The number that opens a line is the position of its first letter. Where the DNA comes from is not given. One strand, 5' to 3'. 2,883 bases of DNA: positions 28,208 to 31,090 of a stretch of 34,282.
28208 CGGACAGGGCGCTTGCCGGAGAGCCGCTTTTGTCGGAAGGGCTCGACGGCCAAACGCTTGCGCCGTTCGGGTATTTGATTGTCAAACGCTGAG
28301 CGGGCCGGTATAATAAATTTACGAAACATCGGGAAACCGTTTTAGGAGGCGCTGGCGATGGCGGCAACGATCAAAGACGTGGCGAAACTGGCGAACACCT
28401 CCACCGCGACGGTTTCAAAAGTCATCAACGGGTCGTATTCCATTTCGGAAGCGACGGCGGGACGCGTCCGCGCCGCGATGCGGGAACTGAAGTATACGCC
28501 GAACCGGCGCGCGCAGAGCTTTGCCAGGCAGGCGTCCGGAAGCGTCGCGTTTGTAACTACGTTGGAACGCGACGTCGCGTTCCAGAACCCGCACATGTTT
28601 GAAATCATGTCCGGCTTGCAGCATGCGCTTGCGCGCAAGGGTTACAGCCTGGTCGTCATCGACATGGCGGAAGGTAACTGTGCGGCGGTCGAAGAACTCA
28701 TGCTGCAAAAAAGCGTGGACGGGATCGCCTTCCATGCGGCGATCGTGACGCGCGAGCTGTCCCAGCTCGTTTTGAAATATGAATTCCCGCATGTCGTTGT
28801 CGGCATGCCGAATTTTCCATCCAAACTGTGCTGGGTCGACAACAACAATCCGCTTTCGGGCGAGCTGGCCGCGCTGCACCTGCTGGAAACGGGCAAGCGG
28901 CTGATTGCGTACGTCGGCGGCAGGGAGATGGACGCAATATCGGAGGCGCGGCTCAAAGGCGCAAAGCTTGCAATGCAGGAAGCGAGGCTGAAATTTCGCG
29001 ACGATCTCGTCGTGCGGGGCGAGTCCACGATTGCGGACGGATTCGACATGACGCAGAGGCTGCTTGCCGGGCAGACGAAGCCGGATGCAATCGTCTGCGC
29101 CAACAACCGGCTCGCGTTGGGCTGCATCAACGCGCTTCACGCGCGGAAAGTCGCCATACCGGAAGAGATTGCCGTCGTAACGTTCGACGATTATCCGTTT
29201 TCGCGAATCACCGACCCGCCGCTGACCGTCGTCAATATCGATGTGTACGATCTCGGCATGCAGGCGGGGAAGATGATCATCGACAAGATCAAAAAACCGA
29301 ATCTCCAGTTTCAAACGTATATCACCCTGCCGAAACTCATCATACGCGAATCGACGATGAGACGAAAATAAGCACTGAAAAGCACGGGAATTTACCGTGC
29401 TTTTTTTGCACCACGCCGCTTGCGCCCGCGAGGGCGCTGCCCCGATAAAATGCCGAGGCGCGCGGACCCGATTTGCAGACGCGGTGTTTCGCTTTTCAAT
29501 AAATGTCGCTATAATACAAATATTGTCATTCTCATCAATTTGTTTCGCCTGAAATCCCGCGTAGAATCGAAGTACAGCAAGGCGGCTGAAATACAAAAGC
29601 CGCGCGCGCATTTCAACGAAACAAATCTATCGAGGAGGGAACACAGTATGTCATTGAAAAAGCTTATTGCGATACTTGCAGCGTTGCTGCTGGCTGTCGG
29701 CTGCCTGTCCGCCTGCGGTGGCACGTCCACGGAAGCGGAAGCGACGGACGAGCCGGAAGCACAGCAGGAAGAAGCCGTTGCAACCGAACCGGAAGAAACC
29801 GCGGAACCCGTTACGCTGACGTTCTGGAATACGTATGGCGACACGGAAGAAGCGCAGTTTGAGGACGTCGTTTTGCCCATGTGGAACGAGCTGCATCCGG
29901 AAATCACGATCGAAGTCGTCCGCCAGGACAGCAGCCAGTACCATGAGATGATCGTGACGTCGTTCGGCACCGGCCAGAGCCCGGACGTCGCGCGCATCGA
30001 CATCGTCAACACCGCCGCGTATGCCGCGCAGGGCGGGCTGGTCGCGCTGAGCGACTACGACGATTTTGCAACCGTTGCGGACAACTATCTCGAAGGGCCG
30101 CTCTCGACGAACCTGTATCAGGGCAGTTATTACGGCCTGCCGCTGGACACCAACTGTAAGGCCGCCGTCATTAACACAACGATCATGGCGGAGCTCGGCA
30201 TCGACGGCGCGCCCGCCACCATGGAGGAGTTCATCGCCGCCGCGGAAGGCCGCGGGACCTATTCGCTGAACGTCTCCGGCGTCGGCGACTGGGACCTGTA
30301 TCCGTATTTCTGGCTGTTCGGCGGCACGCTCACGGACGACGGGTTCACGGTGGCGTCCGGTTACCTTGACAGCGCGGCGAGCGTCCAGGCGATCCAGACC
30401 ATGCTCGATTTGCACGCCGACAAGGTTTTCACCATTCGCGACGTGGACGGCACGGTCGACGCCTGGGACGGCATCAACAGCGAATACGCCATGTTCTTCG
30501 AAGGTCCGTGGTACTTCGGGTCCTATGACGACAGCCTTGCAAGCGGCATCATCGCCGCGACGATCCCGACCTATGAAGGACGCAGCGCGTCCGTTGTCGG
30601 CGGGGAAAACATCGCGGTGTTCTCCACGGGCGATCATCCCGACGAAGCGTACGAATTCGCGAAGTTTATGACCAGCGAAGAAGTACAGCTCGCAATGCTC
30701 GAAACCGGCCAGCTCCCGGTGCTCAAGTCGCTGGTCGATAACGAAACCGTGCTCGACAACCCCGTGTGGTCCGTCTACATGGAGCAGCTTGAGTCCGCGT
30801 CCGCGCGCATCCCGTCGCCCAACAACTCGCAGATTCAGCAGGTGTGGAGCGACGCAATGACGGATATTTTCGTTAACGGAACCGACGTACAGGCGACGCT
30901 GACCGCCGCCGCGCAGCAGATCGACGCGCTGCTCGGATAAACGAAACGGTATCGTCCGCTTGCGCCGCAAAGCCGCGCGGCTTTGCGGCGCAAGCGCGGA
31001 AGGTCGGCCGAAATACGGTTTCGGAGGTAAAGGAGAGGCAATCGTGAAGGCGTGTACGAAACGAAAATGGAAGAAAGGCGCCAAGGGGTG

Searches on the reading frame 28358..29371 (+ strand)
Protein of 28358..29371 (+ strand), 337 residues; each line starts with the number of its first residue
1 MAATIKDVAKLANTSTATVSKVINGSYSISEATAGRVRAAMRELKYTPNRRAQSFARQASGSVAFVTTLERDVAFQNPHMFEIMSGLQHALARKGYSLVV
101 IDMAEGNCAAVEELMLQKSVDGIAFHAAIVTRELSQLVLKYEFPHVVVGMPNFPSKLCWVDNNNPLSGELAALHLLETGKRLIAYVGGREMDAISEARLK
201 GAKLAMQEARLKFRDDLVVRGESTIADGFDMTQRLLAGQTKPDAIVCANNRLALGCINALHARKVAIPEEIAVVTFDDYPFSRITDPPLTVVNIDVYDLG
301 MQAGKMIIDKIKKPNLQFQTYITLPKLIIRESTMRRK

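Call 66: search_protein_families(library=pfam, proteins=[window:28358-29371:+], max_evalue=0.00001)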
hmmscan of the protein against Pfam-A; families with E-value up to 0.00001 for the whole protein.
window:28358-29371:+ (337 aa): 4 families
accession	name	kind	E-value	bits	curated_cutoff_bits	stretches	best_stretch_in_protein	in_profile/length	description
PF13377.12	Peripla_BP_3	-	8.3e-32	111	26.5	1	174-333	3-167/167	Periplasmic binding protein-like domain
PF00356.27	LacI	-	1.9e-18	66.4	27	1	4-49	1-46/46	Bacterial regulatory proteins, lacI family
PF00532.27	Peripla_BP_1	-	3.3e-18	66.6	22.2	1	77-313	13-263/281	Periplasmic binding proteins and sugar binding domain of LacI family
PF13407.12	Peripla_BP_4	-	1.2e-10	41.8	35.1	0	116-264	52-206/258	Periplasmic binding protein domain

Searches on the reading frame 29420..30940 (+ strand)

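Call 66: search_protein_families(library=pfam, proteins=[window:29420-30940:+], max_evalue=0.00001)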
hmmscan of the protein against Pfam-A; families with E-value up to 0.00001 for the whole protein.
window:29420-30940:+ (506 aa): 2 families
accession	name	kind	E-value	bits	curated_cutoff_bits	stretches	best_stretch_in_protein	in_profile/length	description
PF13416.11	SBP_bac_8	-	5.9e-30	105.5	27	1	156-448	7-275/279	Bacterial extracellular solute-binding protein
PF01547.30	SBP_bac_1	-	1.1e-28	101.5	26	1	145-423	8-306/307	Bacterial extracellular solute-binding protein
